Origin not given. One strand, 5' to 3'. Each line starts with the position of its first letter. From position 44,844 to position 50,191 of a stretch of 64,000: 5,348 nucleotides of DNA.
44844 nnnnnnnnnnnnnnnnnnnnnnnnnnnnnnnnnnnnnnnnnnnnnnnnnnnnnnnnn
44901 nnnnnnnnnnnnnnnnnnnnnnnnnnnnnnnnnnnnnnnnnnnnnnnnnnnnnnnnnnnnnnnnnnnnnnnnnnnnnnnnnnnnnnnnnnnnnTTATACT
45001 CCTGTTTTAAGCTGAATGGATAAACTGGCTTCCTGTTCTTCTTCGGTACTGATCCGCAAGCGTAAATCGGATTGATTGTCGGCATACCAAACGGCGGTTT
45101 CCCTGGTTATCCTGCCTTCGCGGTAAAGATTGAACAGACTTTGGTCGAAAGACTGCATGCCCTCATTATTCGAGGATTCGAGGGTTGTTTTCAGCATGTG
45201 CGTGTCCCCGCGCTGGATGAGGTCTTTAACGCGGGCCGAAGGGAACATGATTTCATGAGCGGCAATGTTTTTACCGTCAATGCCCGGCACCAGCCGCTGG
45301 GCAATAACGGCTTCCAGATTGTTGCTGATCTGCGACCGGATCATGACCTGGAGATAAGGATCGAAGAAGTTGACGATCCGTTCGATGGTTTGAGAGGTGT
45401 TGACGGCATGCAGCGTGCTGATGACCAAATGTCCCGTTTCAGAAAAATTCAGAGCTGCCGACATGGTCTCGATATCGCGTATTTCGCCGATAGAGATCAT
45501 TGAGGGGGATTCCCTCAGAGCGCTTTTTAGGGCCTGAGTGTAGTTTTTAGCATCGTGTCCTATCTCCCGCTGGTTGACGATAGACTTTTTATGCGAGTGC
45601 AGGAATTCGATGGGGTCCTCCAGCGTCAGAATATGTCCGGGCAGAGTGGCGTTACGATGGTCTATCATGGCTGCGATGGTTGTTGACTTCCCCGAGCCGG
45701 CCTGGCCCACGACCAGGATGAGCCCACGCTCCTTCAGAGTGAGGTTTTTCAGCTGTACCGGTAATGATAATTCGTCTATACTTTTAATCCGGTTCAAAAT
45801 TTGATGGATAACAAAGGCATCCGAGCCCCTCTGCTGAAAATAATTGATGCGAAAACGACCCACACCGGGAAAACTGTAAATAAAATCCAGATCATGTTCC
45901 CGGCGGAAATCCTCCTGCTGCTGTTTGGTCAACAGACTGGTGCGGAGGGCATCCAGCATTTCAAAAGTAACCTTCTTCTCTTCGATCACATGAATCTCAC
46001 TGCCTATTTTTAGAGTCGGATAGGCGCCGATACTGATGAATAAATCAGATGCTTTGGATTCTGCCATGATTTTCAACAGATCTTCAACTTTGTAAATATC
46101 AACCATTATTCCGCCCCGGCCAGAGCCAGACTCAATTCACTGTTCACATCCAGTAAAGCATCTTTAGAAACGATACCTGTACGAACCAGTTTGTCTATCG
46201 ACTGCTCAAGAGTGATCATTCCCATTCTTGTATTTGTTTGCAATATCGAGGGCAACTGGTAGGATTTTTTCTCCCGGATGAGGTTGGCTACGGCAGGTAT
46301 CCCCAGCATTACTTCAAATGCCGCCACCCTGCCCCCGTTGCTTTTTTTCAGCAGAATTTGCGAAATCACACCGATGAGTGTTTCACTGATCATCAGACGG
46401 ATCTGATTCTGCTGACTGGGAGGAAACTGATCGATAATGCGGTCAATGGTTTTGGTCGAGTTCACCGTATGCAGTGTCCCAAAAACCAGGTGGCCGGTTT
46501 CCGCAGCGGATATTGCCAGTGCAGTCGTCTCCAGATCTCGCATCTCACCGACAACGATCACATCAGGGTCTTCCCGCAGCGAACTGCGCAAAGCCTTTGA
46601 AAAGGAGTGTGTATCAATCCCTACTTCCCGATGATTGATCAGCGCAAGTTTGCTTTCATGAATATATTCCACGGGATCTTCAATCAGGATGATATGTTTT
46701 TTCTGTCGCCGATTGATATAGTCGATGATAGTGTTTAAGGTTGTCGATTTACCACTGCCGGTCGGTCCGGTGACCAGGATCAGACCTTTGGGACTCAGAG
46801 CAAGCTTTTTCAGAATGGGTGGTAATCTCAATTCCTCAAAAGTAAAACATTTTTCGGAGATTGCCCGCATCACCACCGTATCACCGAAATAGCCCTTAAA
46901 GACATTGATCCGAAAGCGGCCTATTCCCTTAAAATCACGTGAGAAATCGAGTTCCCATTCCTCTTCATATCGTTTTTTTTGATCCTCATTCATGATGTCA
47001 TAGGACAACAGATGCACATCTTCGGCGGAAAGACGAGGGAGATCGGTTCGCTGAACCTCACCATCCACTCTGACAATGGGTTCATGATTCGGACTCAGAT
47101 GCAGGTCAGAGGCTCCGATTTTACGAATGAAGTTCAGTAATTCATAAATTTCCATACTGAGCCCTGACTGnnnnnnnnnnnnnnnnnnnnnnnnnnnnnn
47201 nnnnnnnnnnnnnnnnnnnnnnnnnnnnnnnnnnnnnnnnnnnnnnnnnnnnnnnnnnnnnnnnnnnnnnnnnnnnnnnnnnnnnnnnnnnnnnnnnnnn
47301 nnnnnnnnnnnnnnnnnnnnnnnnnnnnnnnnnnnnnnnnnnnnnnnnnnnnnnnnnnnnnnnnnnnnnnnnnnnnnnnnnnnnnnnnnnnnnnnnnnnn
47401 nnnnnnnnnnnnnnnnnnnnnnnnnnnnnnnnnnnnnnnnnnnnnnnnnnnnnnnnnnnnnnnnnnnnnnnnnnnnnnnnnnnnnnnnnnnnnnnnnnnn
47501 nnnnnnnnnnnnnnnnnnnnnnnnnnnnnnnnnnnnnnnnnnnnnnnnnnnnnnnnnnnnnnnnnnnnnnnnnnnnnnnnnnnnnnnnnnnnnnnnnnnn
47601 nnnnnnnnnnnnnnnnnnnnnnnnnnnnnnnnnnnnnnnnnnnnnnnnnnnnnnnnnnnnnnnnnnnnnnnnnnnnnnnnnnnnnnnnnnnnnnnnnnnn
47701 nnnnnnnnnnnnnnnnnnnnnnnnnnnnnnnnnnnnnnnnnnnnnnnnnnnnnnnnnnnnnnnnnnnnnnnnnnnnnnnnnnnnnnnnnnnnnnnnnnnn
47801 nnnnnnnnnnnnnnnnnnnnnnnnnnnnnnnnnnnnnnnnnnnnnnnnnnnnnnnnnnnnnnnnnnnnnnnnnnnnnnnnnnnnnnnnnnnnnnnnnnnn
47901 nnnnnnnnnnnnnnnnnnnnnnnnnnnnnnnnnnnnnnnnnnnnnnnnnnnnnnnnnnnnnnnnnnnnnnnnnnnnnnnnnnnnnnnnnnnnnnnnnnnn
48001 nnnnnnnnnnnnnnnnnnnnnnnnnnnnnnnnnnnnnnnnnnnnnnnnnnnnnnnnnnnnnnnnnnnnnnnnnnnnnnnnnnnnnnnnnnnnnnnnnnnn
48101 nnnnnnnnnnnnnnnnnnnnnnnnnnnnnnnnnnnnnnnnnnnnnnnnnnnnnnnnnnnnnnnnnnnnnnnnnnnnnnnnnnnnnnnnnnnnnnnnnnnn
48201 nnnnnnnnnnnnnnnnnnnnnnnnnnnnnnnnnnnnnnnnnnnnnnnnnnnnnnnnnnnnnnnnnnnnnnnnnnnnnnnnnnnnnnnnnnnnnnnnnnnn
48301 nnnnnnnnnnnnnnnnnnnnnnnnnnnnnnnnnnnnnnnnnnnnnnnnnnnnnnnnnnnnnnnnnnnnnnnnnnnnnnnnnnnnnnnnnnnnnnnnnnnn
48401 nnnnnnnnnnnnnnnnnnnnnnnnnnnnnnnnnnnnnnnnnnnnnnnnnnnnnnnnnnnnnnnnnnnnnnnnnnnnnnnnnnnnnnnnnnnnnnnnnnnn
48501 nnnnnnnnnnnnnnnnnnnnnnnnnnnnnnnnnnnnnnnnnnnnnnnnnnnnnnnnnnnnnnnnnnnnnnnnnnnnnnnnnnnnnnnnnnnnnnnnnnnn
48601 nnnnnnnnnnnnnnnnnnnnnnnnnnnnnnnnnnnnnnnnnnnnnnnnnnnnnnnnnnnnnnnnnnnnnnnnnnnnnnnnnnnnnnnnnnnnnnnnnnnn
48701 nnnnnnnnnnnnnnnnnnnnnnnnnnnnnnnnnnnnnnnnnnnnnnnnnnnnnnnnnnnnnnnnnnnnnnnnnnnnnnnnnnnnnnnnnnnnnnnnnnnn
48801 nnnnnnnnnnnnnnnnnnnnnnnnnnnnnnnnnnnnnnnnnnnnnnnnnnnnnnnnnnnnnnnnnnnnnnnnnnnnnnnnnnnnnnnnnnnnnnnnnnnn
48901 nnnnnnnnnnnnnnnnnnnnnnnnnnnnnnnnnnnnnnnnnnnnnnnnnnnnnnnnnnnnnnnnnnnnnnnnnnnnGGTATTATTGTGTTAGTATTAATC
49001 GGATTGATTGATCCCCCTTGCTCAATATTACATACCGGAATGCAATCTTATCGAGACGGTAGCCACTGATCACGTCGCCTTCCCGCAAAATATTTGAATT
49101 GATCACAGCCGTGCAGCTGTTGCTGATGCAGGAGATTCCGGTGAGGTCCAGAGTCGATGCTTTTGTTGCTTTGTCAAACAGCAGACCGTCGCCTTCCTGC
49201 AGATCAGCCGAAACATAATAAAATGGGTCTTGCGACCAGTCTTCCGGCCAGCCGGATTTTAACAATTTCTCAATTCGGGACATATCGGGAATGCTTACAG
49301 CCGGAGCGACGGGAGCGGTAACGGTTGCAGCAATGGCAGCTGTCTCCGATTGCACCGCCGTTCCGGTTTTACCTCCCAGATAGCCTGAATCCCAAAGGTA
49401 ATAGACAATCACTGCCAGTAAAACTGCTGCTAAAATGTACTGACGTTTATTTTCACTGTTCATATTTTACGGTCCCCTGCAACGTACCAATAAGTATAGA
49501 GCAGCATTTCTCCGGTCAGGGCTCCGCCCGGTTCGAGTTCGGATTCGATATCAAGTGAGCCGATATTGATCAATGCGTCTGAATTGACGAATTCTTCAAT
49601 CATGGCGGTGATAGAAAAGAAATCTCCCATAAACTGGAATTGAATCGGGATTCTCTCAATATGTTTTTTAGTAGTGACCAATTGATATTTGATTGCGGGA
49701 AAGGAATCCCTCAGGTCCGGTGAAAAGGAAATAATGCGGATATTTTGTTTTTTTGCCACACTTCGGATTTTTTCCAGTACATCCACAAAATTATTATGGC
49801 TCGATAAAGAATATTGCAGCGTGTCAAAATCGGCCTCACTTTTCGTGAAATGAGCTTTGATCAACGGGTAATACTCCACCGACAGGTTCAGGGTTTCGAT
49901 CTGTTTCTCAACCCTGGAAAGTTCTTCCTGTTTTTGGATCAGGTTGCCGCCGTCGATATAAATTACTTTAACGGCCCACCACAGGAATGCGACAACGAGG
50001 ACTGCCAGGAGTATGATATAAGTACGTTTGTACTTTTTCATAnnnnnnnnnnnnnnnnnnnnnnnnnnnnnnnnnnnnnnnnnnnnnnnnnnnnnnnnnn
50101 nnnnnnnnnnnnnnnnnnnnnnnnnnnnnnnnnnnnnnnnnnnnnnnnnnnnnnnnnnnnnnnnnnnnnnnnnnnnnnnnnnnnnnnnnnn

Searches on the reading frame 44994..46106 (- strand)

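Call 13: search_protein_families(library=pfam, proteins=[window:44994-46106:-], max_evalue=0.001)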
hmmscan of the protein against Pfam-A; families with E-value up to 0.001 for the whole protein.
window:44994-46106:- (370 aa): 5 families
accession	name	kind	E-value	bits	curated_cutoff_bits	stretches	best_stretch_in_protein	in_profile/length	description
PF00437.27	T2SSE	-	4.4e-35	121.5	24.9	1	118-282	133-287/370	Type II/IV secretion system protein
PF13401.12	AAA_22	-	0.00012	22.9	27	1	126-212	4-96/130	AAA domain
PF13555.12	AAA_29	-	0.00026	21.1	27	1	120-147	15-42/61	P-loop containing region of AAA domain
PF00005.33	ABC_tran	-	0.00055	21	25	0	121-174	5-59/137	ABC transporter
PF13191.12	AAA_16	-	0.00097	20.1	32.6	0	127-229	24-136/167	AAA ATPase domain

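Call 14: search_protein_families(library=ncbifam, proteins=[window:44994-46106:-], max_evalue=0.001)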
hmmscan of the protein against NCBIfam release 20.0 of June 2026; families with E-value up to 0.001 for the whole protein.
window:44994-46106:- (370 aa): 17 families
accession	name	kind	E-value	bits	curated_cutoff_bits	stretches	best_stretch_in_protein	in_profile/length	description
TIGR01420.1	pilT_fam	subfamily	6.1e-117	390.7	319.1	1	7-346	2-342/343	PilT/PilU family type 4a pilus ATPase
TIGR02525.1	plasmid_TraJ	equivalog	1.6e-41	142.6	368.3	1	98-339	120-364/372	plasmid transfer ATPase TraJ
NF041000.1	ATPase_ComGA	equivalog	2.2e-34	118.7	300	1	114-274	112-266/267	competence type IV pilus ATPase ComGA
TIGR02524.1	dot_icm_DotB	equivalog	4.5e-34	118.2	463.3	1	7-308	6-320/358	Dot/Icm type IV secretion system ATPase DotB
TIGR02533.1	type_II_gspE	equivalog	7.1e-30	104.1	630.25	1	118-277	234-383/486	type II secretion system ATPase GspE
TIGR02538.1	type_IV_pilB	equivalog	3.4e-28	98.6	675.65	1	124-273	313-452/564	type IV-A pilus assembly ATPase PilB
NF007755.0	PRK10436.1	equivalog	1.3e-27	96.6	617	1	109-274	197-356/465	type II secretion system protein GspE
NF053534.1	T4PilAsmATPsTfpB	equivalog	8.3e-25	87.2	850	1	118-274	327-473/584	type IV pilus assembly ATPase TfpB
NF058587.1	archaellum_moto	equivalog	7.7e-15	54.6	550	1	123-245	271-394/527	archaellum flagellar ATPase motor FlaI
TIGR02782.1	TrbB_P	equivalog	6e-13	48.7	304.55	1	126-269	135-277/303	P-type conjugative transfer ATPase TrbB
TIGR02788.1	VirB11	equivalog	4.1e-12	45.8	249.95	1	123-266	140-286/308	P-type DNA transfer ATPase VirB11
NF010469.0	PRK13894.1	subfamily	2.6e-10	40.1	508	1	124-246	146-266/320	conjugal transfer ATPase TrbB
TIGR03819.1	heli_sec_ATPase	hypoth_equivalog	1.9e-09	37.2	373.15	1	123-245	174-298/340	TadA family conjugal transfer-associated ATPase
NF010407.0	PRK13833.1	subfamily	2.9e-08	33.5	499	1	124-253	141-268/323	conjugal transfer protein TrbB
NF053672.1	bindosome_BasE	exception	8.5e-08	31.4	1000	1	129-261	272-405/512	bindosome assembly system ATPase subunit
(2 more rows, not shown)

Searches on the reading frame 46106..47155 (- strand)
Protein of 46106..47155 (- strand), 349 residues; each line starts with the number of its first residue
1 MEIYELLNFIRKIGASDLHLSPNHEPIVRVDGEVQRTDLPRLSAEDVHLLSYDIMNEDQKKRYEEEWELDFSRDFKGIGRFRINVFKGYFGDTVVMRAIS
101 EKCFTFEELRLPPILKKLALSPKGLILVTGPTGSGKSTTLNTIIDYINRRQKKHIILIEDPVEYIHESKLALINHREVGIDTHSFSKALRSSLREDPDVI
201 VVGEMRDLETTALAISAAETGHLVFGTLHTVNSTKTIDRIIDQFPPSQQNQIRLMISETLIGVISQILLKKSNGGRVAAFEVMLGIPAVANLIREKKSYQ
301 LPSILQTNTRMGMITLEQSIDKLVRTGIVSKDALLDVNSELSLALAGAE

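Call 13: search_protein_families(library=pfam, proteins=[window:46106-47155:-], max_evalue=0.001)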
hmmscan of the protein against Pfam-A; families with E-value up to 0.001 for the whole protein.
window:46106-47155:- (349 aa): 12 families
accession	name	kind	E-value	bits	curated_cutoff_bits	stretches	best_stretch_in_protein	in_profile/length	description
PF00437.27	T2SSE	-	2e-48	165.4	24.9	1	11-271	20-280/370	Type II/IV secretion system protein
PF13401.12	AAA_22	-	1.8e-05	25.5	27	1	122-209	4-97/130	AAA domain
PF13191.12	AAA_16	-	0.0001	23.3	32.6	1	122-170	24-64/167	AAA ATPase domain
PF01935.23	DUF87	-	0.00013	22.6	23.2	1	127-185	27-92/220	Helicase HerA, central domain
PF13245.12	AAA_19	-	0.00016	22.3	25.1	1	122-209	10-103/134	AAA domain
PF13555.12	AAA_29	-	0.00016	21.8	27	1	118-142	17-41/61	P-loop containing region of AAA domain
PF13604.12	AAA_30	-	0.00018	21.8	27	1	115-213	10-105/191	AAA domain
PF07693.20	KAP_NTPase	-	0.00018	21.3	20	1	114-168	11-65/293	KAP family P-loop domain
PF25199.1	nSTAND_NTPase5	-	0.00022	21.5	34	1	123-165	41-83/145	Novel STAND NTPase 5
PF03266.21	NTPase_1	-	0.00024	21.4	23.9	0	126-151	2-27/168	NTPase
PF02492.25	cobW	-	0.00087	19.4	20.7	0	126-168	3-44/180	CobW/HypB/UreG, nucleotide-binding domain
PF13476.12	AAA_23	-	0.001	20.2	27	0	122-143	18-39/201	AAA domain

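Call 14: search_protein_families(library=ncbifam, proteins=[window:46106-47155:-], max_evalue=0.001)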
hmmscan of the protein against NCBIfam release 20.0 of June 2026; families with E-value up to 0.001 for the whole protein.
window:46106-47155:- (349 aa): 19 families
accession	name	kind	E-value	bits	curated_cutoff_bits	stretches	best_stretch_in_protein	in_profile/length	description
TIGR01420.1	pilT_fam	subfamily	1.9e-132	441.6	319.1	1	3-336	2-336/343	PilT/PilU family type 4a pilus ATPase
TIGR02538.1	type_IV_pilB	equivalog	1.1e-45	156.4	675.65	1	12-242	194-431/564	type IV-A pilus assembly ATPase PilB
TIGR02533.1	type_II_gspE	equivalog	7.4e-43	146.9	630.25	1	13-270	123-380/486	type II secretion system ATPase GspE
NF007755.0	PRK10436.1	equivalog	1.6e-40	139.2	617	1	14-271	100-357/465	type II secretion system protein GspE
TIGR02525.1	plasmid_TraJ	equivalog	2e-39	135.6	368.3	1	93-284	119-313/372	plasmid transfer ATPase TraJ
NF041000.1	ATPase_ComGA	equivalog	1.9e-38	132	300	1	80-270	81-266/267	competence type IV pilus ATPase ComGA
NF053534.1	T4PilAsmATPsTfpB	equivalog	4.1e-36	124.5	850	1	6-270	208-473/584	type IV pilus assembly ATPase TfpB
TIGR02524.1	dot_icm_DotB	equivalog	2.1e-30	106.1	463.3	1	3-310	6-326/358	Dot/Icm type IV secretion system ATPase DotB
NF058587.1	archaellum_moto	equivalog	1.2e-18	67.2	550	1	125-241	277-394/527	archaellum flagellar ATPase motor FlaI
TIGR02782.1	TrbB_P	equivalog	1.3e-18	67.4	304.55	1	122-278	135-288/303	P-type conjugative transfer ATPase TrbB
TIGR02788.1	VirB11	equivalog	3.7e-15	55.8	249.95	1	117-249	138-271/308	P-type DNA transfer ATPase VirB11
NF010469.0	PRK13894.1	subfamily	3.8e-13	49.5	508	1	122-264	148-290/320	conjugal transfer ATPase TrbB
TIGR03819.1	heli_sec_ATPase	hypoth_equivalog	4.4e-13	49.1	373.15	1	114-233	170-290/340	TadA family conjugal transfer-associated ATPase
NF010407.0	PRK13833.1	subfamily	9e-13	48.3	499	1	120-265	141-284/323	conjugal transfer protein TrbB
NF053672.1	bindosome_BasE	exception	3.1e-12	46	1000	1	125-267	272-413/512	bindosome assembly system ATPase subunit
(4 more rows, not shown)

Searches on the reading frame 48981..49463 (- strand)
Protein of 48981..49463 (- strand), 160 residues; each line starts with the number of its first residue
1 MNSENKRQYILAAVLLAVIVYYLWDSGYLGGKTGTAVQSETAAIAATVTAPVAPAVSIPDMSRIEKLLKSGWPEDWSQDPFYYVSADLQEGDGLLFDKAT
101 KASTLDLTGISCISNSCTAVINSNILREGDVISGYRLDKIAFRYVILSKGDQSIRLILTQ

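Call 3: search_protein_families(library=pfam, proteins=[window:48981-49463:-], max_evalue=0.01)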
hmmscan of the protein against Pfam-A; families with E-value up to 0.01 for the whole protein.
window:48981-49463:- (160 aa): 3 families
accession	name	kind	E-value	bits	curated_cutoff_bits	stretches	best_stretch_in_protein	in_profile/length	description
PF23862.1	CdsD_C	-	8.8e-05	22.9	27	1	107-149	5-48/56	CdsD C-terminal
PF16537.11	T2SSB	-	0.0005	20.1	28.4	1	119-156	20-58/60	Type II secretion system protein B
PF23893.1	Y4YQ_C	-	0.0089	16.2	27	0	122-156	18-53/53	Uncharacterised protein Y4YQ C-terminal domain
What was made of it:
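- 48981..49463 (-): Small bitopic GspB-like protein (160 aa, about 9 cytoplasmic residues). Weak T2SSB (E 5e-4) and CdsD_C (E 9e-5) hits (call 3).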

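Call 14: search_protein_families(library=ncbifam, proteins=[window:48981-49463:-], max_evalue=0.001)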
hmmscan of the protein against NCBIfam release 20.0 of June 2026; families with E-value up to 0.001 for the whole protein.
window:48981-49463:- (160 aa): 0 families

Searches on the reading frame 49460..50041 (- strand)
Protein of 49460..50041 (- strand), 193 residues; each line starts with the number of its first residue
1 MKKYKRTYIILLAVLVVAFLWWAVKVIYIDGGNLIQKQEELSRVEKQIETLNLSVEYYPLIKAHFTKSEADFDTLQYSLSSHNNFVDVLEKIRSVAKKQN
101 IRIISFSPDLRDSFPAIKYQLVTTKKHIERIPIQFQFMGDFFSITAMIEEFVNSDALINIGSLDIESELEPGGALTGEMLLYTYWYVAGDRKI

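Call 3: search_protein_families(library=pfam, proteins=[window:49460-50041:-], max_evalue=0.01)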
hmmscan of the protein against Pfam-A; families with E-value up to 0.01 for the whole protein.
window:49460-50041:- (193 aa): 1 family
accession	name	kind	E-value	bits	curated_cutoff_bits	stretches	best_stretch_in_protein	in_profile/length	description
PF04350.18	PilO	-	5.3e-09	36.8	22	1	36-187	3-144/145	Pilus assembly protein, PilO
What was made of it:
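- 49460..50041 (-): PilO. Pfam PF04350 at 36.8 bits (call 3).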

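Call 14: search_protein_families(library=ncbifam, proteins=[window:49460-50041:-], max_evalue=0.001)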
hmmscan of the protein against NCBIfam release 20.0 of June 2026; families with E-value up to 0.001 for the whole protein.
window:49460-50041:- (193 aa): 1 family
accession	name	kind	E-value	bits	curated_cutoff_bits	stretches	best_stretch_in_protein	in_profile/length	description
NF040576.1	T2SS_GspM_XpsM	equivalog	0.00075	19.2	60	0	7-177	2-170/180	type II secretion system protein GspM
